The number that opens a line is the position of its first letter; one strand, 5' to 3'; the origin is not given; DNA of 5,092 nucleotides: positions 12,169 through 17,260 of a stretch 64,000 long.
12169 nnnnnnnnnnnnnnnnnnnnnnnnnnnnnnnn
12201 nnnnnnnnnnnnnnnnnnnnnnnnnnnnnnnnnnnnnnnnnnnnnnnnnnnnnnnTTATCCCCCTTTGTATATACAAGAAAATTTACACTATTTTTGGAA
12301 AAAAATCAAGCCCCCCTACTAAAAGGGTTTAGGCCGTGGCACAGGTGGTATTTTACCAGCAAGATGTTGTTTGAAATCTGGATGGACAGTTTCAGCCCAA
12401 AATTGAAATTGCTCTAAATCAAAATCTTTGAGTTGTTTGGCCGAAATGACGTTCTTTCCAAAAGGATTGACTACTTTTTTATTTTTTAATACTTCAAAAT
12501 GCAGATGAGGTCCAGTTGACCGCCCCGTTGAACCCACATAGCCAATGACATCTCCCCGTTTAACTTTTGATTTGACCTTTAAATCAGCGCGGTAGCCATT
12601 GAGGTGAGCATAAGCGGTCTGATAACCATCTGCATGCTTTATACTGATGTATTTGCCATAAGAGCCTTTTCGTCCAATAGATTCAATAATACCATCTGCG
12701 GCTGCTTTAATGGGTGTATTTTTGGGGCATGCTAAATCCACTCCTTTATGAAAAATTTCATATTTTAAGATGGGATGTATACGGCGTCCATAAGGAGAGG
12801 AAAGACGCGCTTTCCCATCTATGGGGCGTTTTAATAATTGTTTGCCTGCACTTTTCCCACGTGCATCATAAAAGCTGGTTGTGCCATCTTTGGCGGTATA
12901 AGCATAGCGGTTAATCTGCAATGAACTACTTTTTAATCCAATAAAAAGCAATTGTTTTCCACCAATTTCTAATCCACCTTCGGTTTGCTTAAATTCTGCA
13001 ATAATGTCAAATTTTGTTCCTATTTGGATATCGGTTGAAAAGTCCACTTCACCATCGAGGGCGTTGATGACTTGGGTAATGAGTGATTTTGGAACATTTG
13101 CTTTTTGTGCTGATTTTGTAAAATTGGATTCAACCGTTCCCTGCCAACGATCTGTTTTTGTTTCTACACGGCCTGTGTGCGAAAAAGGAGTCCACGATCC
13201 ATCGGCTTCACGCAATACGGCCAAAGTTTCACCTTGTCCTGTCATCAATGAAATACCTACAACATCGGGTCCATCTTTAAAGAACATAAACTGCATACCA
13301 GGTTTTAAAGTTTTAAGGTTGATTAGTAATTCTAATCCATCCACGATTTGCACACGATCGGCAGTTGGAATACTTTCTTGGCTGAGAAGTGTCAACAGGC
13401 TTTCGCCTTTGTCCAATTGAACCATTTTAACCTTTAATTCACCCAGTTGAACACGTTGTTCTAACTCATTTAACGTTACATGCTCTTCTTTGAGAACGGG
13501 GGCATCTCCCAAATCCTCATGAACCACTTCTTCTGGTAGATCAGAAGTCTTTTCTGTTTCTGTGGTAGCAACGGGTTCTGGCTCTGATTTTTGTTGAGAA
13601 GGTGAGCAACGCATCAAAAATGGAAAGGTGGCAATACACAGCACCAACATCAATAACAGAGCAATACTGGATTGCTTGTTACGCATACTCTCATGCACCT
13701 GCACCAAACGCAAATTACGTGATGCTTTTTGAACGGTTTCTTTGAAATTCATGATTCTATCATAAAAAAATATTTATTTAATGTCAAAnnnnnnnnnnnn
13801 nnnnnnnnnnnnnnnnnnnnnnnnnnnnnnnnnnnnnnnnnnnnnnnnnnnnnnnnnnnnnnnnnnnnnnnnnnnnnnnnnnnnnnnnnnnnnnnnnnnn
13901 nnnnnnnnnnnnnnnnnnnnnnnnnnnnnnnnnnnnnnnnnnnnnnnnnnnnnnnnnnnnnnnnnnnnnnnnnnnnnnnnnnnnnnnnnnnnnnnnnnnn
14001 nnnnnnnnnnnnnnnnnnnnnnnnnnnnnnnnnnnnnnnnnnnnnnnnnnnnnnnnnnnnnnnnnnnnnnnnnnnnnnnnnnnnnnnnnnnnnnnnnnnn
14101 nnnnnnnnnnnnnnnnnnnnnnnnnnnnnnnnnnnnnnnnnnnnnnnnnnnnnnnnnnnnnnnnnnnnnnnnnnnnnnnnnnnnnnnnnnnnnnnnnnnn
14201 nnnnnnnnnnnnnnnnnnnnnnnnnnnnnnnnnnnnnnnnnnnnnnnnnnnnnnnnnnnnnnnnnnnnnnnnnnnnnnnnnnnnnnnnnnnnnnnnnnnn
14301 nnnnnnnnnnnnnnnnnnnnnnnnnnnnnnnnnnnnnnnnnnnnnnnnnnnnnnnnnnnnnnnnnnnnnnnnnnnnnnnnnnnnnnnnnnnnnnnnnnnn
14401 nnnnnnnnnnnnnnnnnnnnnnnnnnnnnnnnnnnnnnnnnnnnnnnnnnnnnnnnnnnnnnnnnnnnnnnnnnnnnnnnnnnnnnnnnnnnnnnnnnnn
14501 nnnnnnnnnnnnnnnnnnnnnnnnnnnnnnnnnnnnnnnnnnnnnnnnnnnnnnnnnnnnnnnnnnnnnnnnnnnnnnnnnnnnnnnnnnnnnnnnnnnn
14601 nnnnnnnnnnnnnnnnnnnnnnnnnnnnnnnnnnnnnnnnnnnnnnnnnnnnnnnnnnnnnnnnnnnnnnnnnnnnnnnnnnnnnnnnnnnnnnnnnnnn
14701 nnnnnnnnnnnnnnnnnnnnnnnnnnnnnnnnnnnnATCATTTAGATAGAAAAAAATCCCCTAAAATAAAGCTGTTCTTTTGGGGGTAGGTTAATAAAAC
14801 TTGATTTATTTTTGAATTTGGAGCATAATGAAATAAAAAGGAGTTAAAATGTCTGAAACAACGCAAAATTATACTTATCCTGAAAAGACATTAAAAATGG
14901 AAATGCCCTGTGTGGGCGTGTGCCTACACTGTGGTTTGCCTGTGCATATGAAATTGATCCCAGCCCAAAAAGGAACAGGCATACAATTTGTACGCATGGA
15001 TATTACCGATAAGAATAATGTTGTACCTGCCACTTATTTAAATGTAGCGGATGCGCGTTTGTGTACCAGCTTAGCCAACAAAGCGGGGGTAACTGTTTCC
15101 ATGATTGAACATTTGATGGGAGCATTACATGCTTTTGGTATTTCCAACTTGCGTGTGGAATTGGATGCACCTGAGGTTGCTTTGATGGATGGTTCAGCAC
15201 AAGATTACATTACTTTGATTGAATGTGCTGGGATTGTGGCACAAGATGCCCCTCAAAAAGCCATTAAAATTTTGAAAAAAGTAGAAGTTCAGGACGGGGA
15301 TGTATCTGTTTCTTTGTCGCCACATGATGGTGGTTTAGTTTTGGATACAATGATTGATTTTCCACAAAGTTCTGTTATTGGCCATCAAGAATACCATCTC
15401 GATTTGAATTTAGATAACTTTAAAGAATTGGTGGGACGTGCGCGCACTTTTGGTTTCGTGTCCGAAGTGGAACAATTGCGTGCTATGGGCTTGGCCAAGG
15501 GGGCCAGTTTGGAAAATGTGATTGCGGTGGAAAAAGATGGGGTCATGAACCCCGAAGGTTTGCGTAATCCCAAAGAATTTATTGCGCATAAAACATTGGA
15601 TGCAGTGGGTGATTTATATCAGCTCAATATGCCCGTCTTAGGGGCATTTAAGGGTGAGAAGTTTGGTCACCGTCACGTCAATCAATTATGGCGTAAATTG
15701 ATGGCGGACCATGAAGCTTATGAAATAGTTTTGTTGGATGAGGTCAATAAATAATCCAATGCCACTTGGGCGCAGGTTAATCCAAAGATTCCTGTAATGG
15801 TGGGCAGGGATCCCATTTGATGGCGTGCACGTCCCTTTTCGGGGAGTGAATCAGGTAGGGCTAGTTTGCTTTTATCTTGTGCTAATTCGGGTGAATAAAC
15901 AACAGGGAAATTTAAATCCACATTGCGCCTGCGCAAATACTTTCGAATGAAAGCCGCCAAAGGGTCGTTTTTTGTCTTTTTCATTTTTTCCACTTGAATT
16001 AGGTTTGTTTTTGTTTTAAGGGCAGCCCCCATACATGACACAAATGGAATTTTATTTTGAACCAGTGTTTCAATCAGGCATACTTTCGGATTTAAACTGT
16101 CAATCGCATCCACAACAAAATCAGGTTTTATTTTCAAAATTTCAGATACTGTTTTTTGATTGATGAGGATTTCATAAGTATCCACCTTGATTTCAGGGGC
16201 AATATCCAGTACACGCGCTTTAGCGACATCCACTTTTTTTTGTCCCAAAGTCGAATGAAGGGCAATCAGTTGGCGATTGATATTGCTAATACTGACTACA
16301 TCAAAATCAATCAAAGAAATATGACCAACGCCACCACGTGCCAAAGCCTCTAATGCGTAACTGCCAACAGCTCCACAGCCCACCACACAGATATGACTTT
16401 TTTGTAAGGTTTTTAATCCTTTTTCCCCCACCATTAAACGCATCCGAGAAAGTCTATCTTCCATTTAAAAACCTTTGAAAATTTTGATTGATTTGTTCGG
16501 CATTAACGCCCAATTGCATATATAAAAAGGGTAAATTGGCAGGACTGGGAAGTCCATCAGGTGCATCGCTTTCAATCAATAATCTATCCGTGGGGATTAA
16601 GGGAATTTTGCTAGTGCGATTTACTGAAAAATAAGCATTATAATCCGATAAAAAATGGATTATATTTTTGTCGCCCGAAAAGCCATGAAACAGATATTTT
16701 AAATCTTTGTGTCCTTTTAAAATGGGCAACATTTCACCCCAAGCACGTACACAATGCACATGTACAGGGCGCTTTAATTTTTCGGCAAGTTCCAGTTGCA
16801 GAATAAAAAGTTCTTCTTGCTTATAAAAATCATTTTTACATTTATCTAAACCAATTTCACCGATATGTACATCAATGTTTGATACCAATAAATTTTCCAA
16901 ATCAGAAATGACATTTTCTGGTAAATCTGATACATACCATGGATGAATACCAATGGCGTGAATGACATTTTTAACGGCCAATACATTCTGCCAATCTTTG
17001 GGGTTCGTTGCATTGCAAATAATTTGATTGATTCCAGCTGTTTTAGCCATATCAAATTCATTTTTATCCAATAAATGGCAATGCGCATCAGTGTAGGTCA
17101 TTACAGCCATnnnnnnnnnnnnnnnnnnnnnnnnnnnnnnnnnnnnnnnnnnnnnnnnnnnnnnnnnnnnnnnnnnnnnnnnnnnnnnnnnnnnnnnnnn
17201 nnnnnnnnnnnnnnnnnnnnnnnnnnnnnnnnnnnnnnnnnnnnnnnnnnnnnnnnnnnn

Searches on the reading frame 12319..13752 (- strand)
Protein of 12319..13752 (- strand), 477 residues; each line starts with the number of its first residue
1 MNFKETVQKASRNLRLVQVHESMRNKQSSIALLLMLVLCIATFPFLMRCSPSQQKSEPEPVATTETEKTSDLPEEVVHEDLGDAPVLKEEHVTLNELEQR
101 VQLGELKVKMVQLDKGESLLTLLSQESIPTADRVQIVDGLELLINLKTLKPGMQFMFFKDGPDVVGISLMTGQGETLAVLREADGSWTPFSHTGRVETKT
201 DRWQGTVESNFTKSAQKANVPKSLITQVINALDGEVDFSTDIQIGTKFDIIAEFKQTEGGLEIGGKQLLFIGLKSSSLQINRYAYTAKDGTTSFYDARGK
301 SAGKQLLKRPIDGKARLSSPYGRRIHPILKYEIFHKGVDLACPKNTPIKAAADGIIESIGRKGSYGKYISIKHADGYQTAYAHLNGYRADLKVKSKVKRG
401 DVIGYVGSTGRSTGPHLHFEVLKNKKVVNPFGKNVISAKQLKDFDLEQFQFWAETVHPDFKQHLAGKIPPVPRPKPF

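Call 58: search_protein_families(library=pfam, proteins=[window:12319-13752:-], max_evalue=0.001)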
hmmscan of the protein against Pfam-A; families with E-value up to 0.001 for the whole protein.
window:12319-13752:- (477 aa): 2 families
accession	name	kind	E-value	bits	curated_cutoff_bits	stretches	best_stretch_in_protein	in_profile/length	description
PF01551.29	Peptidase_M23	-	3.4e-34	117.4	28.7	1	334-430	2-96/96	Peptidase family M23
PF19425.4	Csd3_N2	-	4.1e-11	43.3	27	1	199-321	5-120/122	Csd3 second domain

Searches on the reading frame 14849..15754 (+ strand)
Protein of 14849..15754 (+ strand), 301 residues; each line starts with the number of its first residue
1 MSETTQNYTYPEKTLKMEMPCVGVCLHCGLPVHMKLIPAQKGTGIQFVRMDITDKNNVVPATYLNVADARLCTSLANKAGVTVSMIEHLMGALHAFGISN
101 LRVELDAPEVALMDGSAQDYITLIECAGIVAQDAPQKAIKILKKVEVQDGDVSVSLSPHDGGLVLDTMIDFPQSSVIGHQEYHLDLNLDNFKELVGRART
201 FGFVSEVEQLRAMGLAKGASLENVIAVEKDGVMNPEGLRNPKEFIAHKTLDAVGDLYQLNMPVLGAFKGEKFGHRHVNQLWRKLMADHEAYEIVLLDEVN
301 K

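Call 58: search_protein_families(library=pfam, proteins=[window:14849-15754:+], max_evalue=0.001)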
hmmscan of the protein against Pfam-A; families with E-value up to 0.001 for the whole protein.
window:14849-15754:+ (301 aa): 1 family
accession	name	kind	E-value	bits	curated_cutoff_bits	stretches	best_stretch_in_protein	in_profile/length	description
PF03331.19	LpxC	-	1.4e-87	294.1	27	1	13-285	2-267/268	UDP-3-O-acyl N-acetylglycosamine deacetylase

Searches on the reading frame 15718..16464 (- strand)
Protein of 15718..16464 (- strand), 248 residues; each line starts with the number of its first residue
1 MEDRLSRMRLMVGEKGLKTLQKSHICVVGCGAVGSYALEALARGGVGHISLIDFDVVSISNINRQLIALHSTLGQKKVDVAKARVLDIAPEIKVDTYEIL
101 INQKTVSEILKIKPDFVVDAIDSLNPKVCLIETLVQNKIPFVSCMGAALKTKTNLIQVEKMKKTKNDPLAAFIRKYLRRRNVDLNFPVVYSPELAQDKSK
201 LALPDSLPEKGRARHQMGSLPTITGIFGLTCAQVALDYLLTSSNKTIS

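Call 58: search_protein_families(library=pfam, proteins=[window:15718-16464:-], max_evalue=0.001)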
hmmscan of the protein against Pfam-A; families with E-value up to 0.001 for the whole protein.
window:15718-16464:- (248 aa): 1 family
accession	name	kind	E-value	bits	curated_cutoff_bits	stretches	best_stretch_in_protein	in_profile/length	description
PF00899.27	ThiF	-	6e-44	150.4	28.1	1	11-242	9-205/238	ThiF family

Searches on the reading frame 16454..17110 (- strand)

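Call 58: search_protein_families(library=pfam, proteins=[window:16454-17110:-], max_evalue=0.001)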
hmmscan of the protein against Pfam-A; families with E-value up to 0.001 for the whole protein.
window:16454-17110:- (218 aa): 1 family
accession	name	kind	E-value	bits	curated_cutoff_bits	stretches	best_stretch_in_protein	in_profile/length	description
PF01026.27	TatD_DNase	-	7.5e-38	130.8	27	1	7-191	1-212/253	TatD related DNase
